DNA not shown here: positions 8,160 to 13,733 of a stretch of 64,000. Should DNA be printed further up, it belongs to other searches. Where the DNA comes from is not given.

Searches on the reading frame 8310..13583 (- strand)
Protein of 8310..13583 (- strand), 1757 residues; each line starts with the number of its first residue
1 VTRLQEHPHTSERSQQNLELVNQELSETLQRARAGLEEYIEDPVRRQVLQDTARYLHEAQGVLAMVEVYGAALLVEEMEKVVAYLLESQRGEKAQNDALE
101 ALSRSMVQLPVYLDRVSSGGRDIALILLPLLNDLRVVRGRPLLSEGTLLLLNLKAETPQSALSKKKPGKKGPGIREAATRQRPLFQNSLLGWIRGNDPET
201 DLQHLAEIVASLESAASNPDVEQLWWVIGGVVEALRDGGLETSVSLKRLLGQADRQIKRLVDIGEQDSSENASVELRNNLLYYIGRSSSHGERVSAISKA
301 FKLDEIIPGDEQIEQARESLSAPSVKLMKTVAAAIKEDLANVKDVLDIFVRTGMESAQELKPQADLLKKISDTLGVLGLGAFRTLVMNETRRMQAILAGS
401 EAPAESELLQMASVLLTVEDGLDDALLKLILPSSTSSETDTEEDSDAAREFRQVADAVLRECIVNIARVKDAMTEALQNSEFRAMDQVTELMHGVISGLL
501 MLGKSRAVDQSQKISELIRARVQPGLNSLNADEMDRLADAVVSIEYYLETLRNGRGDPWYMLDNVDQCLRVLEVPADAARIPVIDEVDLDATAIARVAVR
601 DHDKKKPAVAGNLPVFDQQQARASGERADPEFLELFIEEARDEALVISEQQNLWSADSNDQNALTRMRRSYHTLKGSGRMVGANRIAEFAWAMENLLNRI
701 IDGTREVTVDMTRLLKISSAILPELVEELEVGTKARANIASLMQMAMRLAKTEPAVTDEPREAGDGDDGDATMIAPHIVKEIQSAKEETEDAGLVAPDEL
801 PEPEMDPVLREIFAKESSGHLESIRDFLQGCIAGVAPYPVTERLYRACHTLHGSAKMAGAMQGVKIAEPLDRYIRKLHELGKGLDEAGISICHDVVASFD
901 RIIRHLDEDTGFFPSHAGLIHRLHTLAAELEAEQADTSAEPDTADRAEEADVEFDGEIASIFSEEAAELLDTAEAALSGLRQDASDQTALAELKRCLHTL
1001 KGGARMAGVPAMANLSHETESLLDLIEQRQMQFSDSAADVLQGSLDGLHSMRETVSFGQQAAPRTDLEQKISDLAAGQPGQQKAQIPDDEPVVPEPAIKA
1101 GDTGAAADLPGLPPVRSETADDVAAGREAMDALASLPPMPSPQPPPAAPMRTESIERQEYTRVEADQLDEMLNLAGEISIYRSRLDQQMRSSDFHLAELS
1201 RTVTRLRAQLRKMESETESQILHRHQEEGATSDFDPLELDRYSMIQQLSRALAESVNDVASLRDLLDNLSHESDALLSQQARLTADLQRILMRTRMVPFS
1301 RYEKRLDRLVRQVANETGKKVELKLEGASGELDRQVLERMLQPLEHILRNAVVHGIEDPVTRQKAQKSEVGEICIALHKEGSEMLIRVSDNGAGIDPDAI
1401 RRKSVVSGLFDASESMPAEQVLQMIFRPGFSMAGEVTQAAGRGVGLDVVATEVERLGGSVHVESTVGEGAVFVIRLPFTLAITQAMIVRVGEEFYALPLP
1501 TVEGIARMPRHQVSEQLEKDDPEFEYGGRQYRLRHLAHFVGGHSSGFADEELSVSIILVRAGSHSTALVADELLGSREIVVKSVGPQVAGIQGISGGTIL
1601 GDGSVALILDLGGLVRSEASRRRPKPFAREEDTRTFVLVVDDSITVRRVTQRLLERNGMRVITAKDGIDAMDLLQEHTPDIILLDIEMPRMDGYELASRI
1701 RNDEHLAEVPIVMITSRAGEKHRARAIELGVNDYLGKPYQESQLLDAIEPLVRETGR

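Call 27: search_protein_families(library=ncbifam, proteins=[window:8310-13583:-], max_evalue=1e-8)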
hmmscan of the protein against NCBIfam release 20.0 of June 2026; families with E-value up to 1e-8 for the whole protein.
window:8310-13583:- (1757 aa): 89 families (the best 25 are shown)
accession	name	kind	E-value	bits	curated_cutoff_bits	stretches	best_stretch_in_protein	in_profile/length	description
NF041336.1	CheA_Halo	equivalog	2e-95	320.8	950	2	1245-1612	301-664/666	chemotaxis protein CheA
NF007835.0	PRK10547.1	equivalog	3.5e-83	280.3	793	1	1275-1616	321-658/670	chemotaxis protein CheA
NF011874.0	PRK15347.1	equivalog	1.7e-29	102.5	852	1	1637-1749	693-807/921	two component system sensor kinase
NF008099.0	PRK10841.1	equivalog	1.4e-27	95.9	920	1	1629-1746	819-934/949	two-component system sensor histidine kinase RcsC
NF007135.0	PRK09581.1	equivalog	1.2e-26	93.6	474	1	1636-1753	4-121/457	PleD family two-component system response regulator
NF008318.0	PRK11107.1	equivalog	1.5e-26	92.8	890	1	1626-1748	659-781/920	two-component sensor histidine kinase BarA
NF045944.1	ResRegRpaBCyano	equivalog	1e-24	87.2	330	1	1638-1754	1-114/229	response regulator transcription factor RpaB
TIGR02154.1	PhoB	equivalog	1.3e-24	86.8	296.2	1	1636-1754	4-122/226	phosphate regulon transcriptional regulator PhoB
NF041733.1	resp_reg_CseB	equivalog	1.1e-23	83.8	350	1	1637-1754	3-117/228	two-component system response regulator CseB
NF040534.1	resp_reg_YycF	equivalog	9.2e-22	77.4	340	1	1637-1749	3-112/231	response regulator YycF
NF038297.2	hybrid_HK_HrmK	equivalog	1.2e-21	77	725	1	1632-1744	488-600/607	hybrid histidine kinase/response regulator HrmK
NF041947.1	LuxQ_Vibrio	equivalog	1.8e-21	75.8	1200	1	1632-1749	720-836/843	quorum-sensing autoinducer 2 sensor kinase/phosphatase LuxQ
NF041367.1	CheY_Halo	equivalog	2.2e-21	76.4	200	1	1637-1750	1-112/114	chemotaxis protein CheY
NF040689.1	MtrAB_MtrA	equivalog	2.7e-21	75.9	300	1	1637-1754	1-115/219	MtrAB system response regulator MtrA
NF001965.0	PRK00742.1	subfamily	1.3e-20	73.9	293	1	1637-1742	6-112/357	chemotaxis-specific protein-glutamate methyltransferase CheB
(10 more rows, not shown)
